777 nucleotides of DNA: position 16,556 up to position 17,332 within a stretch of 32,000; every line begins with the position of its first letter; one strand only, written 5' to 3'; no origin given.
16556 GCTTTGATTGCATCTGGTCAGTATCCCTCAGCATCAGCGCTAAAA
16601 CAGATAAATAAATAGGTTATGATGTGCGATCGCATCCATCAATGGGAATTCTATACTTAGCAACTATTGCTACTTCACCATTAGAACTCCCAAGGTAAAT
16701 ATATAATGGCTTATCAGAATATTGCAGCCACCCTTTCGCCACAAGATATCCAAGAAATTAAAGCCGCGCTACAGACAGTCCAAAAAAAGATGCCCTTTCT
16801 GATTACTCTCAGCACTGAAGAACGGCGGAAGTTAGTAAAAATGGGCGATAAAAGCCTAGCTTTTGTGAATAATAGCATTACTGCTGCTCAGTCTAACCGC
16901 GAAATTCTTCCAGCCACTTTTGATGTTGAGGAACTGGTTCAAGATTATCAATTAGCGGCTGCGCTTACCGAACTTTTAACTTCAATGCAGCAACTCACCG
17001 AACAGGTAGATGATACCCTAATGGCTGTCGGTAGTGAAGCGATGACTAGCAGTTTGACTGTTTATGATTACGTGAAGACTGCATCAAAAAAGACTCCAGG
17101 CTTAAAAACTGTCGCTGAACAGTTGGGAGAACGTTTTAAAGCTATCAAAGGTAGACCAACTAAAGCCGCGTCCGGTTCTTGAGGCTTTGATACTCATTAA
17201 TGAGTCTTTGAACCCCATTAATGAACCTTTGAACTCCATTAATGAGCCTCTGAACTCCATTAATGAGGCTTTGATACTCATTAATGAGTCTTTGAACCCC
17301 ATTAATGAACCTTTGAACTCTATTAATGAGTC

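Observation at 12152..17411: Candidate NLR-like defence island: NACHT-HEAT STAND NTPase followed by a small ORF, an HNH endonuclease, an unknown 158-aa protein and a phased palindrome array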

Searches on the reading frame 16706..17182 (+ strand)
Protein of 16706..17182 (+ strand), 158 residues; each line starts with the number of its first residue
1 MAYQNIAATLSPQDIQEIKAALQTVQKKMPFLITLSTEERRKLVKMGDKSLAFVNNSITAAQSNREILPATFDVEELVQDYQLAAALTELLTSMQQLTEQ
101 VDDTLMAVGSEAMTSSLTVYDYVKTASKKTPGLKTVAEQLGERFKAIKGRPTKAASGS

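Call 4: search_protein_families(library=pfam, proteins=[window:16706-17182:+], max_evalue=0.01)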
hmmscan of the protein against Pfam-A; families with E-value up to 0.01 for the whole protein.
window:16706-17182:+ (158 aa): 1 family
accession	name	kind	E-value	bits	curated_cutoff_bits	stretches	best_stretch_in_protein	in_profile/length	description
PF19351.4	DUF5929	-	0.0056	16.6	27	1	29-141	93-206/222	Domain of unknown function (DUF5929)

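Call 5: search_protein_families(library=padloc, proteins=[window:16706-17182:+], max_evalue=0.01)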
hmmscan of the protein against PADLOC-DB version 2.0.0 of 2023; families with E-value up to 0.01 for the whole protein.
window:16706-17182:+ (158 aa): 0 families

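Call 6: search_protein_families(library=ncbifam, proteins=[window:16706-17182:+], max_evalue=0.01)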
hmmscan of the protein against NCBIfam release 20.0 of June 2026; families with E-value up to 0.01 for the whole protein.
window:16706-17182:+ (158 aa): 0 families

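Call 19: search_protein_families(library=pfam, proteins=[window:16706-17179:+], max_evalue=10)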
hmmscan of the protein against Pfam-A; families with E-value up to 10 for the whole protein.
window:16706-17179:+ (158 aa): 8 families
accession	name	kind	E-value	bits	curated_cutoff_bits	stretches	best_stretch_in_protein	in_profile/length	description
PF19351.4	DUF5929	-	0.0056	16.6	27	1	29-141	93-206/222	Domain of unknown function (DUF5929)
PF10061.14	DUF2299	-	0.039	14.2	22.8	1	29-95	62-125/138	Uncharacterized conserved protein (DUF2299)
PF14790.11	THDPS_N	-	0.055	13.7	25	1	49-126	18-97/167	Tetrahydrodipicolinate N-succinyltransferase N-terminal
PF02574.22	S-methyl_trans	-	0.078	13.3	22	1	13-56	145-192/283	Homocysteine S-methyltransferase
PF08066.17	PMC2NT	-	0.11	13.6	23.3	1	18-105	4-86/91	PMC2NT (NUC016) domain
PF07564.17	DUF1542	-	0.13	12.8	24.3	1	15-71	6-62/77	Domain of Unknown Function (DUF1542)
PF03139.20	AnfG_VnfG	-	0.18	12.4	27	1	22-53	64-95/111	Vanadium/alternative nitrogenase delta subunit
PF13801.11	Metal_resist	-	0.46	11.1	29.2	1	3-44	35-76/125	Heavy-metal resistance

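Call 20: search_protein_families(library=phrogs, proteins=[window:16706-17179:+], max_evalue=0.01)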
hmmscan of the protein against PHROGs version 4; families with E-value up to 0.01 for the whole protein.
window:16706-17179:+ (158 aa): 0 families

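Call 59: search_protein_representatives(protein=window:16706-17179:+)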
Query: 158 residues. Proteins with E-value up to 0.001 (for the whole library): 2381; up to 1e-10: 1014; up to 1e-30: 20. The best 150 are listed.
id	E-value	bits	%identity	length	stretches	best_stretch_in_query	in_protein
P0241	4.2e-72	256.6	80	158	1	1-156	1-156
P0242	2.1e-55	202.6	63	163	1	1-156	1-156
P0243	3.9e-48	179.1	59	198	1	1-151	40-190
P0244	3.8e-43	163.0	68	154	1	1-118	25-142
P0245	8.7e-40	152.1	53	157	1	6-150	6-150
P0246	2.9e-39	150.4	49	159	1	1-153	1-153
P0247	6.3e-39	149.4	50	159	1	1-149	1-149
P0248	2.1e-38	147.7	53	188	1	1-155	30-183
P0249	1.3e-37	145.1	50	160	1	1-151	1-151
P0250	1.7e-37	144.8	67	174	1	41-147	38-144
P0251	1.8e-36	141.4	60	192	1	2-119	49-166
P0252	7.3e-36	139.4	58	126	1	1-119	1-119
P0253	8.2e-34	132.8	45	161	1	1-150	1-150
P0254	1.2e-33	132.3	50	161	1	1-151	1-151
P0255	9.0e-33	129.5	49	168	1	1-150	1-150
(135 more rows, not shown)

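Call 61: search_protein_families(library=pfam, alignment_id=A4, max_evalue=0.01)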
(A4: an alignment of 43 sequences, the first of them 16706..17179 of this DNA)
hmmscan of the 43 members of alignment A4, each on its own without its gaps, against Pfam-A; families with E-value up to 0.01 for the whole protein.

A. member 1, window:16706-17179:+ (158 aa): 1 family
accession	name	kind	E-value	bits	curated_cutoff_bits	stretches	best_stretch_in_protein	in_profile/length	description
PF19351.4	DUF5929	-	0.0056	16.6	27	1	29-141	93-206/222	Domain of unknown function (DUF5929)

B. families by the number of members that match (of 43 scanned): 4 families
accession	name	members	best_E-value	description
PF02282.21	Herpes_UL42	1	0.0033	DNA polymerase processivity factor (UL42)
PF06050.19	HGD-D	1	0.0046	2-hydroxyglutaryl-CoA dehydratase, D-component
PF19351.4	DUF5929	1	0.0056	Domain of unknown function (DUF5929)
PF16809.10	NleF_casp_inhib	1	0.0087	NleF caspase inhibitor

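Call 62: search_solved_structures(query=A4, max_evalue=1)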
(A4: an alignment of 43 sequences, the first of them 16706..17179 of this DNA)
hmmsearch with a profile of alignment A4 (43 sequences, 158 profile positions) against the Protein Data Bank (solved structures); distinct sequences matched with E-value up to 1: 12.
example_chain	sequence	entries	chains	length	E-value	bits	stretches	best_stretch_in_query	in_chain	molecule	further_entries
9ugr_A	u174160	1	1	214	0.0032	20.3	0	82-148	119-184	Syn-F4-Link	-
8j07_k8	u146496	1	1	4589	0.015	18.1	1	1-102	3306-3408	Dynein axonemal heavy chain 10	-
9fqr_K2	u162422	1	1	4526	0.069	16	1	1-102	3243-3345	Dynein axonemal heavy chain 10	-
9fqr_Hl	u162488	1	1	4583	0.07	15.9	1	1-102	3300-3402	Radial spoke head protein 9 homolog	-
3gvm_A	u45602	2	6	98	0.17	14.7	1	32-109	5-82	Putative uncharacterized protein SAG1039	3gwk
7mvw_A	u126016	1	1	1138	0.2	14.5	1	26-89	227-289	Nucleoporin NUP188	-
3o9o_A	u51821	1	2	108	0.24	14.2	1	32-109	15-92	Uncharacterized protein gbs1074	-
7tbi_F1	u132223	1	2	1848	0.35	13.7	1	26-89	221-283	Nup188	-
7tbj_F1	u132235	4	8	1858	0.36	13.7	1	26-89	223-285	NUP188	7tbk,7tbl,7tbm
7mvx_A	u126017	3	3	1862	0.36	13.6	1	26-89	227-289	Nucleoporin NUP188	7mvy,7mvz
5aj2_C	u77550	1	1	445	0.51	13.1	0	59-99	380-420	NLR FAMILY CARD DOMAIN-CONTAINING PROTEIN 4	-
8h7c_A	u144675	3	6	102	0.58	13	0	82-149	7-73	De novo ferric enterobactin esterase Syn-F4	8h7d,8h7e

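Call 70: predict_structure(protein=window:16706-17179:+)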
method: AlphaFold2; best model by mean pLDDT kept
length: 158 residues; sequences in the alignment: 1
mean_pLDDT: 43.4   pTM: 0.28
mean pLDDT of the five models: 43.4, 41.3, 40.5, 40.1, 39.3
residues with pLDDT >= 90: 0; 70-90: 0; 50-70: 10; < 50: 148
segments of 3 or more residues with pLDDT < 50: 1-35, 37-40, 46-51, 53-91, 97-124, 129-158
pLDDT, mean of each block of 10 residues (from residue 1): 34 46 44 45 49 46 43 44 44 47 43 43 47 45 39 35
secondary structure, 60 per line:
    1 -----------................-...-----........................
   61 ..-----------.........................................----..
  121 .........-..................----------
elements in order: H12-27 H37-62 H74-114 H119-129 H131-148

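Call 71: find_homologous_proteins(query=A4, max_evalue=0.00001)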
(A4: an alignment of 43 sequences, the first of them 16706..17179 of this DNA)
Query A4 (43 sequences) (158 aa, profile of the alignment): 1116 proteins with E <= 0.00001 among 3922 candidates; the best 120 are listed.
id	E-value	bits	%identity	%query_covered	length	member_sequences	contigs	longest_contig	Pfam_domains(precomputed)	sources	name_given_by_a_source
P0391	2.6e-63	230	72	100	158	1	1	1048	-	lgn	-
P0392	4.1e-63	230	70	100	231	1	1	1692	-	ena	-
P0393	9.6e-63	228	71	97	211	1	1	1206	-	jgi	jgi:deoxyribodipyrimidine photolyase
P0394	1.1e-62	228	80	100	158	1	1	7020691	-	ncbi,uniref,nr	ncbi:hypothetical protein [Fischerella sp. JS2]|uniref:hypothetical protein n=1 Tax=Fischerella sp. 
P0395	1.2e-62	228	77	97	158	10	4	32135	-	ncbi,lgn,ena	-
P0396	1.4e-62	228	76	97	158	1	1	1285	-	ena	-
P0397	1.4e-62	228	78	99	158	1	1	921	-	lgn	-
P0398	1.4e-62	228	66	97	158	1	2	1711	-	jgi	jgi:hypothetical protein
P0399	1.5e-62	228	79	100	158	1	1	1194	-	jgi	jgi:hypothetical protein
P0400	1.6e-62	228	79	100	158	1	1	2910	-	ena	-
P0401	1.6e-62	228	65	97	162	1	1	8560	-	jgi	jgi:hypothetical protein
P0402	1.8e-62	228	69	97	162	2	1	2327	-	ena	-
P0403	2.0e-62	227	67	97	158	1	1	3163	-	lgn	-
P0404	2.3e-62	227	68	98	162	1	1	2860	-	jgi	jgi:hypothetical protein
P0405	2.4e-62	227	80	100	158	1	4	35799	-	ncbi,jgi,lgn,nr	ncbi:hypothetical protein CEN39_16260 [Fischerella thermalis CCMEE 5201]|jgi:hypothetical protein|nr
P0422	5.2e-62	226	68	97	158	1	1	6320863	-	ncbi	ncbi:MAG: hypothetical protein RBJ76_21970 [Stenomitos frigidus ULC029]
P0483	1.5e-61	225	65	100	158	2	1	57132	-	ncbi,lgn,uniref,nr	ncbi:MAG: hypothetical protein KME15_21710 [Drouetiella hepatica Uher 2000/2452]|uniref:Uncharacteri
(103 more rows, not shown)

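Call 72: find_encoding_contigs(protein=P0422, flank=6000, max_places=2)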
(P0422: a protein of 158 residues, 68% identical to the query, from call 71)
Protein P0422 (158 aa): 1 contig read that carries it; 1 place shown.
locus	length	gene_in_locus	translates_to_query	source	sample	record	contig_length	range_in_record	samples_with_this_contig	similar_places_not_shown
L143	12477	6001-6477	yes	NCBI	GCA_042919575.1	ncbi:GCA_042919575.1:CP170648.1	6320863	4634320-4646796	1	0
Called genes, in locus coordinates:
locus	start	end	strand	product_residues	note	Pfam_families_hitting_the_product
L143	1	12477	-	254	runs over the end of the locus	PF03811:Zn_ribbon_InsA (weak), PF00665:rve (faint), PF03400:DDE_Tnp_IS1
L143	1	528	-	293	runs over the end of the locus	PF00561:Abhydrolase_1 (faint), PF12146:Hydrolase_4, PF20408:Abhydrolase_11 (weak), PF12697:Abhydrolase_6 (faint), PF00326:Peptidase_S9 (faint)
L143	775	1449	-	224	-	PF08547:CIA30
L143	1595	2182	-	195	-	PF05685:Uma2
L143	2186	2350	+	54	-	-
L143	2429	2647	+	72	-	PF07927:HicA_toxin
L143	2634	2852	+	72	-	-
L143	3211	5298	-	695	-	PF00656:Peptidase_C14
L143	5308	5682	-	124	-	-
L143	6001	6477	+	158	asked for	-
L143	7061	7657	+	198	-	PF01694:Rhomboid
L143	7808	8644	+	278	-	PF01370:Epimerase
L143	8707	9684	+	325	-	PF04055:Radical_SAM, PF06968:BATS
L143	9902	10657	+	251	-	PF03808:Glyco_tran_WecG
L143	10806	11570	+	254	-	PF13555:AAA_29 (faint), PF00005:ABC_tran, PF02463:SMC_N (faint), PF13304:AAA_21 (faint)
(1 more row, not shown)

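Call 73: find_encoding_contigs(protein=P0483, flank=6000, max_places=2)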
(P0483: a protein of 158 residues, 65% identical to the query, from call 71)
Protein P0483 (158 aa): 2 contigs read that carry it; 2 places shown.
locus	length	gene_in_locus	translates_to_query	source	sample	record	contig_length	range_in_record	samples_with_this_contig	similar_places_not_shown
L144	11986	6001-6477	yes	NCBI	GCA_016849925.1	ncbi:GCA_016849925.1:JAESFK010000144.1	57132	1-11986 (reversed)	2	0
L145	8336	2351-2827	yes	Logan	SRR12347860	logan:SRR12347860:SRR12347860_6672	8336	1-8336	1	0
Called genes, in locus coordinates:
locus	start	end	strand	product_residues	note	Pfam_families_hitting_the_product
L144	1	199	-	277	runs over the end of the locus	PF06485:Tab2-like_N, PF20429:Tab2-like_C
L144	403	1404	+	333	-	PF02912:Phe_tRNA-synt_N, PF01409:tRNA-synt_2d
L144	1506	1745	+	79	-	PF04255:DUF433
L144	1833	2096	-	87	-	-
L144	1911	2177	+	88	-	-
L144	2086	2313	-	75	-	PF21826:DUF6887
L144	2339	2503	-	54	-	PF21828:DUF6888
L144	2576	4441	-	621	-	PF13432:TPR_16, PF00515:TPR_1, PF07719:TPR_2, PF13181:TPR_8, PF13414:TPR_11, PF00515:TPR_1, PF13424:TPR_12, PF13414:TPR_11, +76 more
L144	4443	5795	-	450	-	PF13191:AAA_16, PF24883:NPHP3_N (faint)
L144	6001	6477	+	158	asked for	-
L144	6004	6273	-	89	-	-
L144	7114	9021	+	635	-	PF00456:Transketolase_N, PF02779:Transket_pyr, PF02780:Transketolase_C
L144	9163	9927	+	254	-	PF00106:adh_short, PF08659:KR, PF23441:SDR (weak), PF01370:Epimerase (weak), PF13561:adh_short_C2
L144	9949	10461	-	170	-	PF13430:DUF4112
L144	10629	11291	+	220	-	PF13468:Glyoxalase_3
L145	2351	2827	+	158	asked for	-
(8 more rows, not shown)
